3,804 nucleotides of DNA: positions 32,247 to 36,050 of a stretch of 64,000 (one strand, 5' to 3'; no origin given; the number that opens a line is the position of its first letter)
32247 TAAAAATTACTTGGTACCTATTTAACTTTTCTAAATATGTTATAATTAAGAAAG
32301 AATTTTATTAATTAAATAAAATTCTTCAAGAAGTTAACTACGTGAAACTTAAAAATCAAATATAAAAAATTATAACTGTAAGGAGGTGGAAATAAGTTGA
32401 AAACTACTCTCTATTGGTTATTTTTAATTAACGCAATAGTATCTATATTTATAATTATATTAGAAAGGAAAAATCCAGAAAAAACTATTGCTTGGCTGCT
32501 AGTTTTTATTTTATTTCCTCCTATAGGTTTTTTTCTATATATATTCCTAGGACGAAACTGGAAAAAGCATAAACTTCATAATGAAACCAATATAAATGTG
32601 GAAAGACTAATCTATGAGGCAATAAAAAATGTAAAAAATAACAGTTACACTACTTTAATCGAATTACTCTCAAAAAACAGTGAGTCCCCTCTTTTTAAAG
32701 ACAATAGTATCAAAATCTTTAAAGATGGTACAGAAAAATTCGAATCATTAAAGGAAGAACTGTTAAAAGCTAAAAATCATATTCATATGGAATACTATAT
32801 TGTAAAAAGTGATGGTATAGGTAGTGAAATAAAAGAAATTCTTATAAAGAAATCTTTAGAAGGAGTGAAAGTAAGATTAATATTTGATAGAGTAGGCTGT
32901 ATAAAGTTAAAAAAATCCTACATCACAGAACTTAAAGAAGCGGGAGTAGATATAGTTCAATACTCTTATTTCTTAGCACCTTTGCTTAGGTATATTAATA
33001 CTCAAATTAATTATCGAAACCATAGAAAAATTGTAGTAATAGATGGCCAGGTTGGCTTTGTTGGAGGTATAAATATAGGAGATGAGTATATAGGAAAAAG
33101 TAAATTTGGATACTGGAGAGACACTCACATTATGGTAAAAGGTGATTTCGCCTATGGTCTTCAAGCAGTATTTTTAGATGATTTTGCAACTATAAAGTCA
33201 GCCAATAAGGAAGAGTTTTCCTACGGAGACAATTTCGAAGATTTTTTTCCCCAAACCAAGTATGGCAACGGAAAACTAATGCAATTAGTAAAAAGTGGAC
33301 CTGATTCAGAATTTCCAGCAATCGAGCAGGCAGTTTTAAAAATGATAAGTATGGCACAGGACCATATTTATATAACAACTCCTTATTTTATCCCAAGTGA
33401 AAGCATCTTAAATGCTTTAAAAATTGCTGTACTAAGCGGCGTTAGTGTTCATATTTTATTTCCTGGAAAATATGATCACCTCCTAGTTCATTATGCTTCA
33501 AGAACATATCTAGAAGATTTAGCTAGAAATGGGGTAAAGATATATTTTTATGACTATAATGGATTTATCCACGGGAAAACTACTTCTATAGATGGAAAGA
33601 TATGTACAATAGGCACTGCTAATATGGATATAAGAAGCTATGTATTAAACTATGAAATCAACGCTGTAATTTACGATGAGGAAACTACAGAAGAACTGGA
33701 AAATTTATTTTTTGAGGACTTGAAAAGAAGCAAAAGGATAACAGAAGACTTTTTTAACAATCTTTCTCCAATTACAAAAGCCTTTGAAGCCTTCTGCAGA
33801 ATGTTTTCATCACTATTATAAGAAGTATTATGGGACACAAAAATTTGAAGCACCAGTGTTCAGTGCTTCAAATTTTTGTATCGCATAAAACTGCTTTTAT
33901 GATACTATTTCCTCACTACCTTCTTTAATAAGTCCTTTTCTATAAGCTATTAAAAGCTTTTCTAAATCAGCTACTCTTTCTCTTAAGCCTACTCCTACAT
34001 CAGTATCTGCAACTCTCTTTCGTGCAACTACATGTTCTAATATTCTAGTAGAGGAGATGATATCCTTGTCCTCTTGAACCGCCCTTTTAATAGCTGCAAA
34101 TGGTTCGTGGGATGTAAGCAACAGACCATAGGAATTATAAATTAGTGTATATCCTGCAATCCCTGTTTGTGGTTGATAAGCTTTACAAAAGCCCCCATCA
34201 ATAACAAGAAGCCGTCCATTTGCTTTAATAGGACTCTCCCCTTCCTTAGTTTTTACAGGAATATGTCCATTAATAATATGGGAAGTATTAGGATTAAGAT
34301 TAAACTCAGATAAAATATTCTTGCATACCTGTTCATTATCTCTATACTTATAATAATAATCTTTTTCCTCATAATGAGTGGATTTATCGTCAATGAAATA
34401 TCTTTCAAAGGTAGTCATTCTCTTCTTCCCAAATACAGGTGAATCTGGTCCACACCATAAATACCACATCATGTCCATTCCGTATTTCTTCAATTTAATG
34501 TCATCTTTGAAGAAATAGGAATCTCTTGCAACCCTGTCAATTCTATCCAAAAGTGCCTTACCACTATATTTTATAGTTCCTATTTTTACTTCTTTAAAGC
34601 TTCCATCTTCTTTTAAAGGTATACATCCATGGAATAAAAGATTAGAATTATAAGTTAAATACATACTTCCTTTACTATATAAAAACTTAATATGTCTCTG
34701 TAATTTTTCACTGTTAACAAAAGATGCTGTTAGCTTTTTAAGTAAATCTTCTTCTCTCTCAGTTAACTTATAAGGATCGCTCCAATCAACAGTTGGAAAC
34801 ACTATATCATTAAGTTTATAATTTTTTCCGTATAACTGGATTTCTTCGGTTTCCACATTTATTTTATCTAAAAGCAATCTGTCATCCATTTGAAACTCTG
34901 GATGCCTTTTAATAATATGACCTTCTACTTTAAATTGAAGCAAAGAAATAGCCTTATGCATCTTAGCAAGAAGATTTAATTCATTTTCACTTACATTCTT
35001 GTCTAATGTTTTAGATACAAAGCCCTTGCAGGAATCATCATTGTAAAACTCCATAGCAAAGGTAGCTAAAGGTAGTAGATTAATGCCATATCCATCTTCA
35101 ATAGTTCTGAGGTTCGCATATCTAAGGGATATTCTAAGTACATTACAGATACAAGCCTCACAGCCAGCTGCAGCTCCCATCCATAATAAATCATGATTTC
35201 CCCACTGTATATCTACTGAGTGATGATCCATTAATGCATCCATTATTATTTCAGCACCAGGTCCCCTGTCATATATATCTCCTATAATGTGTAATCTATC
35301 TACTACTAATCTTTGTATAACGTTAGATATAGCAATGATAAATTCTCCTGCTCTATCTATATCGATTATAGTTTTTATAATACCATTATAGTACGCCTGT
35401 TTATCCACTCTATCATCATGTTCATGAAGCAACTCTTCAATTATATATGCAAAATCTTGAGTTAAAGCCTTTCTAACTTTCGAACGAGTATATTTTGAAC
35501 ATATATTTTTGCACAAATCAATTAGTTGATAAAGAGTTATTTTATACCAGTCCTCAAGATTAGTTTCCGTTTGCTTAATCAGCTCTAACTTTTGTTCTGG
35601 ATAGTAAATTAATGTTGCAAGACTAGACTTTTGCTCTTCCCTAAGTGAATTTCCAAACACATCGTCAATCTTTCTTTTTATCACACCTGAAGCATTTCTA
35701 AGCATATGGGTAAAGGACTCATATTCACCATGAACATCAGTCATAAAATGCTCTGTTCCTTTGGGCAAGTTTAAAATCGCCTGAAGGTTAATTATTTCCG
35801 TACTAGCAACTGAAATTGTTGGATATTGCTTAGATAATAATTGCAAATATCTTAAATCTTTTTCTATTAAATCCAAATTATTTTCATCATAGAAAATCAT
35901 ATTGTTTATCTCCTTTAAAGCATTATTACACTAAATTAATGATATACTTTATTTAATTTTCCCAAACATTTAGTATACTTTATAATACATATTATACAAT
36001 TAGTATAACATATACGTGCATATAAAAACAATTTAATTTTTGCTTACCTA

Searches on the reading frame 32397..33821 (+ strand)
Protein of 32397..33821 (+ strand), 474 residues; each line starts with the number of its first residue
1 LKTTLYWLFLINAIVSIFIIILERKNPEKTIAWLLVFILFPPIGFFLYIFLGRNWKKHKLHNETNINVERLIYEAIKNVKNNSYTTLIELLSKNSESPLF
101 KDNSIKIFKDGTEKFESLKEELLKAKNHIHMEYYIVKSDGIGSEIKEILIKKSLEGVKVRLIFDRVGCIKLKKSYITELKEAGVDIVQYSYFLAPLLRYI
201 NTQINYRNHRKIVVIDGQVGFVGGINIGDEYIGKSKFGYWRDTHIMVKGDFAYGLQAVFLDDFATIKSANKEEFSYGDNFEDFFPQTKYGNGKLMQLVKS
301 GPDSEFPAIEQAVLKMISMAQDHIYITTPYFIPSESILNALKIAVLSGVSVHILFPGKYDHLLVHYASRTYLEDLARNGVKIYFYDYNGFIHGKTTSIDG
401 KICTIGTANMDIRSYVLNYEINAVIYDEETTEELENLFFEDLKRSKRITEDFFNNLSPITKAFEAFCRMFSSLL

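Call 62: find_homologous_proteins(query=window:32397-33821:+, max_evalue=1e-100)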
Query window:32397-33821:+ (474 aa): 3095 proteins with E <= 1e-100 among 8000 candidates; the best 120 are listed.
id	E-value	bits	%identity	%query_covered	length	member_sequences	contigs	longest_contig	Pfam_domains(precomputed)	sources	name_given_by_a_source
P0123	5.3e-288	974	89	100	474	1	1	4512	PF13396.12,PF13091.13,PF00614.29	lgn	-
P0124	1.3e-275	933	85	100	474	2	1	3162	PF13396.12,PF13091.13,PF00614.29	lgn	-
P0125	4.6e-274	928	85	100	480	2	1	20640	PF13396.12,PF13091.13,PF00614.29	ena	-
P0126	8.4e-271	917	84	100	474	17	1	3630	PF13396.12,PF13091.13,PF00614.29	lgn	-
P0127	3.8e-270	915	86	100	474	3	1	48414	PF13396.12,PF13091.13,PF00614.29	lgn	-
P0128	2.7e-266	902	83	100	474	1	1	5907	PF13396.12,PF13091.13,PF00614.29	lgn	-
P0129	8.6e-265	897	81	100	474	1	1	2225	PF13396.12,PF13091.13,PF00614.29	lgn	-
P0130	1.7e-264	896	82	100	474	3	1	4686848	PF13396.12,PF13091.13,PF00614.29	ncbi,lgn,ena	-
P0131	5.6e-264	894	82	100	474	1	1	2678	PF13396.12,PF13091.13,PF00614.29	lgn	-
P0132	8.1e-264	894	82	100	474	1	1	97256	PF13396.12,PF13091.13,PF00614.29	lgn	-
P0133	8.7e-264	894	82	100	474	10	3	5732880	PF13396.12,PF13091.13,PF00614.29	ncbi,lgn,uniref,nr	ncbi:cardiolipin synthase [Clostridium carboxidivorans P7]|uniref:Cardiolipin synthase n=1 Tax=Clost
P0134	2.4e-263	892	81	100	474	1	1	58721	PF13396.12,PF13091.13,PF00614.29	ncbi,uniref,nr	ncbi:cardiolipin synthase [Clostridium sp. PL3]|uniref:Cardiolipin synthase n=1 Tax=Clostridium thai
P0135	1.1e-262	890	80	100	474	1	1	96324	PF13396.12,PF13091.13,PF00614.29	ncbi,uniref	ncbi:cardiolipin synthase [Clostridium thailandense]|uniref:cardiolipin synthase n=1 Tax=Clostridium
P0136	2.0e-262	889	81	100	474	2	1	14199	PF13396.12,PF13091.13,PF00614.29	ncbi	-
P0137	5.3e-262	888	80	100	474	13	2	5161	PF13396.12,PF13091.13,PF00614.29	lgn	-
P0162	3.3e-225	767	100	73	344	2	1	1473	PF13091.13,PF00614.29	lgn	-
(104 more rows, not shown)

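Call 63: find_encoding_contigs(protein=P0162, flank=3000, max_places=6)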
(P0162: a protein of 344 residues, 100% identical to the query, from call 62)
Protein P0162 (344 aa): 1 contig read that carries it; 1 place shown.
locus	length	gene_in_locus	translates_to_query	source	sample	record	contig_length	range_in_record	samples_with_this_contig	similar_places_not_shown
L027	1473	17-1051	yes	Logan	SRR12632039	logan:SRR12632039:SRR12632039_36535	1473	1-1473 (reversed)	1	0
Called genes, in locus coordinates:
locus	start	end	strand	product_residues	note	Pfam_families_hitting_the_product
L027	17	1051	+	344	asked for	PF13091:PLDc_2, PF00614:PLDc (weak), PF13091:PLDc_2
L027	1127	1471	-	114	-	?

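Call 65: find_encoding_contigs(protein=P0123, flank=3000, max_places=4)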
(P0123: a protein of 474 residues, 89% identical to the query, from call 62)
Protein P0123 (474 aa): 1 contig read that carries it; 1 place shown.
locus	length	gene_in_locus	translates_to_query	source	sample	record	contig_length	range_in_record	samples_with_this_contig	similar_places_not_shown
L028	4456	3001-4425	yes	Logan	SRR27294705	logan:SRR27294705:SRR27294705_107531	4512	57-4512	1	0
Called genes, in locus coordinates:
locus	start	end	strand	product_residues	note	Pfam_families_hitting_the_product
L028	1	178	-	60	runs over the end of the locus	-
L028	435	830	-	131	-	-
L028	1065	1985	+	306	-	PF00892:EamA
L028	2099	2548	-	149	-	PF02566:OsmC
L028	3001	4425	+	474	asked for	PF13396:PLDc_N, PF13091:PLDc_2, PF00614:PLDc, PF13091:PLDc_2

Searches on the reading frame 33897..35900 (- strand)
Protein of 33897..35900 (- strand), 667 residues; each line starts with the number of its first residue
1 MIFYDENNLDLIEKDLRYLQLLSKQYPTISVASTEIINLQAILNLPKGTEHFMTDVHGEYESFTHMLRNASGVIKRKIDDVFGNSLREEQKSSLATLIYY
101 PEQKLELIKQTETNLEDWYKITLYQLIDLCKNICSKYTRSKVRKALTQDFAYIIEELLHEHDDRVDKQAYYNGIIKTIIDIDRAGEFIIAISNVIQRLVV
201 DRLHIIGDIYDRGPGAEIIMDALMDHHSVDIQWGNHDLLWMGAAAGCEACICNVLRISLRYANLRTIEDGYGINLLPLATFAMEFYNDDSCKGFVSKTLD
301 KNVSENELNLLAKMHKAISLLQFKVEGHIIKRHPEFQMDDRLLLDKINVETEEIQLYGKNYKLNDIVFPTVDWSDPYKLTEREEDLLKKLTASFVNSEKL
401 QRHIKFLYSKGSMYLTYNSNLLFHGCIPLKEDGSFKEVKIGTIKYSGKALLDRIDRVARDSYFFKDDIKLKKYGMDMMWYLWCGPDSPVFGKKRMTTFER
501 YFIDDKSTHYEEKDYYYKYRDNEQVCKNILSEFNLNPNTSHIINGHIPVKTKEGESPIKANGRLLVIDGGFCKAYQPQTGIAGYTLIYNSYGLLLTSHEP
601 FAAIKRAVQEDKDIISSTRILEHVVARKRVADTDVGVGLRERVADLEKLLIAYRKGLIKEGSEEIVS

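Call 64: find_encoding_contigs(protein=window:33897-35900:-, flank=4000, max_places=6)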
Protein window:33897-35900:- (667 aa): no gene with exactly this product is on record in the collection.
